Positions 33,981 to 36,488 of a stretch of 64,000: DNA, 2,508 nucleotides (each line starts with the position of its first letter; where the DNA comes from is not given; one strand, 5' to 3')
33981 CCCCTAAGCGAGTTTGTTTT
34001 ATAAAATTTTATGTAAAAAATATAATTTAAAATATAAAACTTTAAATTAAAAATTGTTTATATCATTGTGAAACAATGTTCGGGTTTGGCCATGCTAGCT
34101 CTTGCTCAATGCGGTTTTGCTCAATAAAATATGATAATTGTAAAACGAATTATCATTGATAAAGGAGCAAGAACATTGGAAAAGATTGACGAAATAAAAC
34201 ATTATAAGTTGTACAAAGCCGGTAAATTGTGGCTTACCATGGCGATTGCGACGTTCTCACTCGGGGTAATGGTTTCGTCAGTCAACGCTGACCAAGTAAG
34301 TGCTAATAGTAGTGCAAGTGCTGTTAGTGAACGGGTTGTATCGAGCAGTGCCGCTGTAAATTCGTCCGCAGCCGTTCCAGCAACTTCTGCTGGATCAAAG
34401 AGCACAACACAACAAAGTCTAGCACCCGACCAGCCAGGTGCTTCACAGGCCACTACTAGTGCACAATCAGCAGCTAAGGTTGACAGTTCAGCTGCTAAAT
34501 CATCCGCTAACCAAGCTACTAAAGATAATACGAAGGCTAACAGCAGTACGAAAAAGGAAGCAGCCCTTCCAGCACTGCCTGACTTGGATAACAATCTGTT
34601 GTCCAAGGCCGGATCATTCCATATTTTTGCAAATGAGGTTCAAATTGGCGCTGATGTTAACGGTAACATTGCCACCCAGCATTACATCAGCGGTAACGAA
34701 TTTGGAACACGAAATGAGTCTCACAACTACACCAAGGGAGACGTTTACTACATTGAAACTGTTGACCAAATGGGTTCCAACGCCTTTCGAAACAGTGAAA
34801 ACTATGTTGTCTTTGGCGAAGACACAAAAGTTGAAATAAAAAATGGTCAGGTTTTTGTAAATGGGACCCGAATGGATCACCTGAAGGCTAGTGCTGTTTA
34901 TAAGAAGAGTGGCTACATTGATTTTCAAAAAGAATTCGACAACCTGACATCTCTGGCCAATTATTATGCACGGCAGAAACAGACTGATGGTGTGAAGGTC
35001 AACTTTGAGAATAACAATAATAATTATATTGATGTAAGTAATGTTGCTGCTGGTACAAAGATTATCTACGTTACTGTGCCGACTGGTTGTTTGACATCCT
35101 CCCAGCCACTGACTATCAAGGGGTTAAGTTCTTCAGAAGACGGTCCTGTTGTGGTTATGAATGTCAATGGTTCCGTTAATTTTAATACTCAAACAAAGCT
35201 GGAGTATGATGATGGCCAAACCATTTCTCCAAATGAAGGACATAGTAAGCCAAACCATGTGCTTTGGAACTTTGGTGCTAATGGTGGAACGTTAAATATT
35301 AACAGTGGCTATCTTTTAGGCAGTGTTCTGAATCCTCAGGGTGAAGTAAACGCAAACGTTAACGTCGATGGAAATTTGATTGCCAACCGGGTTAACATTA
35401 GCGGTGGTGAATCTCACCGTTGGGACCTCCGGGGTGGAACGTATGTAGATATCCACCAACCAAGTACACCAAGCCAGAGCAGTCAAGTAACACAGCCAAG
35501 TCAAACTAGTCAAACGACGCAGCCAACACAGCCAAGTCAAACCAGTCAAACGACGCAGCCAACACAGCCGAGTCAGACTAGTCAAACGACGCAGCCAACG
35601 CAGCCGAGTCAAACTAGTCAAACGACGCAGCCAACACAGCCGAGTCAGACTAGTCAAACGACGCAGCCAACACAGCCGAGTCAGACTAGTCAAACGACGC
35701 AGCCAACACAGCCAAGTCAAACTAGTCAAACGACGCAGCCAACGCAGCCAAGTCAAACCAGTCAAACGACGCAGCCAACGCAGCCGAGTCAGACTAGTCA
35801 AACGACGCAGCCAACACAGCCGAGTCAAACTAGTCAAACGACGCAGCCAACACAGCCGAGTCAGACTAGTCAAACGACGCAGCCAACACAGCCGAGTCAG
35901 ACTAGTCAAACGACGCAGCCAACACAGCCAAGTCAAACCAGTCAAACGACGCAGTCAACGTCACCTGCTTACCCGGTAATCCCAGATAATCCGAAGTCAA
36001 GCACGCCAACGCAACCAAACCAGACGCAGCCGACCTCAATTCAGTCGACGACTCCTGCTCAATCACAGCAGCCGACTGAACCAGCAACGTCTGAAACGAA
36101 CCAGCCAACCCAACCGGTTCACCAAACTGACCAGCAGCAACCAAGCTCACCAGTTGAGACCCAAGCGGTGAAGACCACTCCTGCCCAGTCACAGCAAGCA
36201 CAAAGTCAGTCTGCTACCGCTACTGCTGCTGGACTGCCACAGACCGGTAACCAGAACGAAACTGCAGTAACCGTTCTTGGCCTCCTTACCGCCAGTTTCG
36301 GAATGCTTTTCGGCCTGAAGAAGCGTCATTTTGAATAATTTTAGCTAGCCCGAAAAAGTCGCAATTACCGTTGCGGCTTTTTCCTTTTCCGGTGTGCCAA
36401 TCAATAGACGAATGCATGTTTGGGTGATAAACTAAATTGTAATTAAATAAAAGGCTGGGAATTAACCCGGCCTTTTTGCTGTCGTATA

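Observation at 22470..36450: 14-kb accessory Sec (SecA2/SecY2) glycoprotein-export island that lacks its priming enzymes and motor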

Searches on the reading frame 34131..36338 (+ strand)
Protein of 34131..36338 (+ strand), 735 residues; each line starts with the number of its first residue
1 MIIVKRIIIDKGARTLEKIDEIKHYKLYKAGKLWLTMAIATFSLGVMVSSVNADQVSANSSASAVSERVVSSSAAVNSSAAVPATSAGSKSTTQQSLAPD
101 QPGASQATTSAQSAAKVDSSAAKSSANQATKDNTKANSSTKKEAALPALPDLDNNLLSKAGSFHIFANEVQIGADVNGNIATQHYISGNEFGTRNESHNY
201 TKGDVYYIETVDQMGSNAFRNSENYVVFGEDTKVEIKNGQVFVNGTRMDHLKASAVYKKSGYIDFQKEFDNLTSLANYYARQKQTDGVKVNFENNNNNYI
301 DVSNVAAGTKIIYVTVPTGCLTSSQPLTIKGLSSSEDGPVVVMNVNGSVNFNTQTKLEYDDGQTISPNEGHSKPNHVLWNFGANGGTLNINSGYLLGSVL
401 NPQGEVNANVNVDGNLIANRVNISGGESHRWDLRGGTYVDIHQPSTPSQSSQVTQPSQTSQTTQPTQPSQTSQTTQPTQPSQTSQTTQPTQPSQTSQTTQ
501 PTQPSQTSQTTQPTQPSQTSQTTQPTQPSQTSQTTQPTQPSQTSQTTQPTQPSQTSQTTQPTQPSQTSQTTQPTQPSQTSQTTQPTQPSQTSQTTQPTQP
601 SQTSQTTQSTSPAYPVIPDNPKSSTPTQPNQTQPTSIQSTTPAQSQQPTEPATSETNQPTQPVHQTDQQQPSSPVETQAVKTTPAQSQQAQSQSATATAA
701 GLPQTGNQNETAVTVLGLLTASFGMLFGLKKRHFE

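Call 5: search_protein_families(library=pfam, proteins=[window:34131-36338:+])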
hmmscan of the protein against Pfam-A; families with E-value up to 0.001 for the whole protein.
window:34131-36338:+ (735 aa): 2 families
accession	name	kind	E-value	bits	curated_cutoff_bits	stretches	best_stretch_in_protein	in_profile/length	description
PF19258.4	KxYKxGKxW_sig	-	1.3e-12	47.9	23.6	1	21-58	2-39/41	KxYKxGKxW signal peptide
PF00746.26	Gram_pos_anchor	-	1.1e-05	25.7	20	1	699-732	6-39/43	LPXTG cell wall anchor motif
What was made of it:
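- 34131..36338 (+): Adhesin gene and likely aSec substrate. The ORF starts at ATG 34131; the probable start is TTG 34176, which follows an AAAGGAG site. The product has a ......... signal, a Ser/Ala-rich segment, a beta-helix binding region, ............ repeats and an LPQTG anchor. PF19258 at 47.9 bits and PF00746 at 25.7 bits (call 5).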

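Call 21: search_solved_structures(query=window:34176-36338:+, max_evalue=1, show_alignments=2)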
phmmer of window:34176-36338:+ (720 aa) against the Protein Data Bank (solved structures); distinct sequences matched with E-value up to 1: 3.
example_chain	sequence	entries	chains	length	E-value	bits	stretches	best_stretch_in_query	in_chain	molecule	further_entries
9e5c_0q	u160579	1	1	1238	1.5e-12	50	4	433-595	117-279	LIM zinc-binding domain-containing protein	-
4z1p_A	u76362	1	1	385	0.02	16.5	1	659-718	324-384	Cell wall surface anchor protein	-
3tul_A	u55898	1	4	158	0.45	12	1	17-129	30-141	Cell invasion protein sipB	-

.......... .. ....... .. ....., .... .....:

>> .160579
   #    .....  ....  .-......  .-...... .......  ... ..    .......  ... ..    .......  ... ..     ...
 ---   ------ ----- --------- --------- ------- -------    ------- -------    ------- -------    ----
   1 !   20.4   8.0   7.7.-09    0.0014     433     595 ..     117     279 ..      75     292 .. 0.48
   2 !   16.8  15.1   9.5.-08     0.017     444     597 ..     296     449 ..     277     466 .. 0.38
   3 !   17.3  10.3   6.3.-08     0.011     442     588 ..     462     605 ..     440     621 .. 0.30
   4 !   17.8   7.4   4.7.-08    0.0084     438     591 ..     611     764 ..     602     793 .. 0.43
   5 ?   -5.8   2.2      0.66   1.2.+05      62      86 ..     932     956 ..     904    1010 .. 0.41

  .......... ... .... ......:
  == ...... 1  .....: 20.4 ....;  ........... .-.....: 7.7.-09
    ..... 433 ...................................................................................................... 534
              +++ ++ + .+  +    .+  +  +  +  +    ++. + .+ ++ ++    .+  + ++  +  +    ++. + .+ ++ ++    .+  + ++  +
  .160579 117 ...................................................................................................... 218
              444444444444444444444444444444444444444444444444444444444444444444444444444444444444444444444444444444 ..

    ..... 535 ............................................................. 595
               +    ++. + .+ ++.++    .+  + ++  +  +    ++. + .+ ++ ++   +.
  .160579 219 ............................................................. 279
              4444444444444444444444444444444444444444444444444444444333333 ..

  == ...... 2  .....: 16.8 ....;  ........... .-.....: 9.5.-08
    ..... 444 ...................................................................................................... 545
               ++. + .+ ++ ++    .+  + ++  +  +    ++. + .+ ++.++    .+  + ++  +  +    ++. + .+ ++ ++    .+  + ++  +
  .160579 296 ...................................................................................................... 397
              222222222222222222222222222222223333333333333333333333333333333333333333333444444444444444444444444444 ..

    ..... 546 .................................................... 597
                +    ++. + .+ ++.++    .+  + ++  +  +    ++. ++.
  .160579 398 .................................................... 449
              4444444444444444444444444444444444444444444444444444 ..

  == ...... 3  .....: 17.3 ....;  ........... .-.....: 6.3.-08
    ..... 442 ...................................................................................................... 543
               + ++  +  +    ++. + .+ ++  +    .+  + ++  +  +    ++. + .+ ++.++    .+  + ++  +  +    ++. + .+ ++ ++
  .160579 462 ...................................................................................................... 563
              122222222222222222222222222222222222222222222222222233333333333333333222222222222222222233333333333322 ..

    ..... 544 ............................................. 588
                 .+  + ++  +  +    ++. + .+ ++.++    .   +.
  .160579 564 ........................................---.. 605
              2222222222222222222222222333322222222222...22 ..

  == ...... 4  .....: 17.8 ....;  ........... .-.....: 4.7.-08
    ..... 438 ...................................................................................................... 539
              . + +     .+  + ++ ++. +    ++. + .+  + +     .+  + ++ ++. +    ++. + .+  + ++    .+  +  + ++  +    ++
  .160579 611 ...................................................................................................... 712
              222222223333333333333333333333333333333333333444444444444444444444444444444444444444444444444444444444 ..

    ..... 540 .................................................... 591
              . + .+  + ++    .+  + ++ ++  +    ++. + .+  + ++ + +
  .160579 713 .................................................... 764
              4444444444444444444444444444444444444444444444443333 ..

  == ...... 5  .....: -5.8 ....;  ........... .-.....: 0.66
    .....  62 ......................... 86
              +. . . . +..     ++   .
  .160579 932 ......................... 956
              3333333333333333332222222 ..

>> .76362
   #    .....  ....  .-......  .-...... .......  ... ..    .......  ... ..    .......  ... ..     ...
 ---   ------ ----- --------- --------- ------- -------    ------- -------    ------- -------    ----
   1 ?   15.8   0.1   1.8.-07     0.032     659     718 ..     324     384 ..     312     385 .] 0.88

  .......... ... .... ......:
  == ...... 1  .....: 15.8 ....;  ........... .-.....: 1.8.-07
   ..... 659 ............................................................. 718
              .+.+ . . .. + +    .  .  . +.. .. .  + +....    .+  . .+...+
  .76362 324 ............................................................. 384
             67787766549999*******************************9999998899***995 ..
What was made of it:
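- Tried and rejected: PDB sequence search with the adhesin (call 21).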

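Call 23: search_protein_families(library=ncbifam, proteins=[window:34176-36338:+], max_evalue=0.00001)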
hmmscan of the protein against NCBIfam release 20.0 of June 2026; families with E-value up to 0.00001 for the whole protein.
window:34176-36338:+ (720 aa): 1 family
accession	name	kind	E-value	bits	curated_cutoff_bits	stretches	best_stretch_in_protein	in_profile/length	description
TIGR03715.1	KxYKxGKxW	domain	7.2e-09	35.1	18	1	8-29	2-23/23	KxYKxGKxW signal peptide domain-containing protein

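Call 27: find_encoding_contigs(protein=window:34131-36338:+, flank=10000, max_places=10)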
Protein window:34131-36338:+ (735 aa): 4 contigs read that carry it; 2 places shown.
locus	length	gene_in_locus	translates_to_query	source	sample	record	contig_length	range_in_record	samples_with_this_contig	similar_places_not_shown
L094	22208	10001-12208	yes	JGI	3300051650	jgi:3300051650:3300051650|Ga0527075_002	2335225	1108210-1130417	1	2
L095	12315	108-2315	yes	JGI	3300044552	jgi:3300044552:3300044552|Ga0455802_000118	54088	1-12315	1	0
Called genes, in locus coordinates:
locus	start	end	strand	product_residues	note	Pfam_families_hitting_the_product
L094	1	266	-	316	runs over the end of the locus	PF00535:Glycos_transf_2, PF10111:Glyco_tranf_2_2, PF13641:Glyco_tranf_2_3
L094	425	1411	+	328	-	PF26334:Gtf3_N, PF26337:Gtf3_C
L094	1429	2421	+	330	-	PF26334:Gtf3_N, PF26337:Gtf3_C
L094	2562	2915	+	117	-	-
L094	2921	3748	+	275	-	PF01501:Glyco_transf_8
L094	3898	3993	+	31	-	-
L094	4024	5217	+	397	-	PF00344:SecY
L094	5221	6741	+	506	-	PF16993:Asp1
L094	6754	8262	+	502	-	PF16929:Asp2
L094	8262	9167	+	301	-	PF15432:Sec-ASP3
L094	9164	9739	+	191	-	PF07517:SecA_DEAD, PF00270:DEAD (weak)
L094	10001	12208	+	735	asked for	PF19258:KxYKxGKxW_sig, PF00746:Gram_pos_anchor (faint)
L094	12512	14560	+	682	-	PF04851:ResIII, PF17757:UvrB_inter, PF27431:UvrB_3rd, PF00271:Helicase_C, PF12344:UvrB, PF02151:UVR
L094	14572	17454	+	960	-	PF00005:ABC_tran (faint), PF02463:SMC_N (faint), PF03193:RsgA_GTPase (faint), PF13191:AAA_16 (faint), PF13304:AAA_21 (faint), PF13401:AAA_22 (faint), PF17760:UvrA_inter, PF17755:UvrA_DNA-bind, +4 more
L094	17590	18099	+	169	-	PF04463:2-thiour_desulf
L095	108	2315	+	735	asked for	PF19258:KxYKxGKxW_sig, PF00746:Gram_pos_anchor (faint)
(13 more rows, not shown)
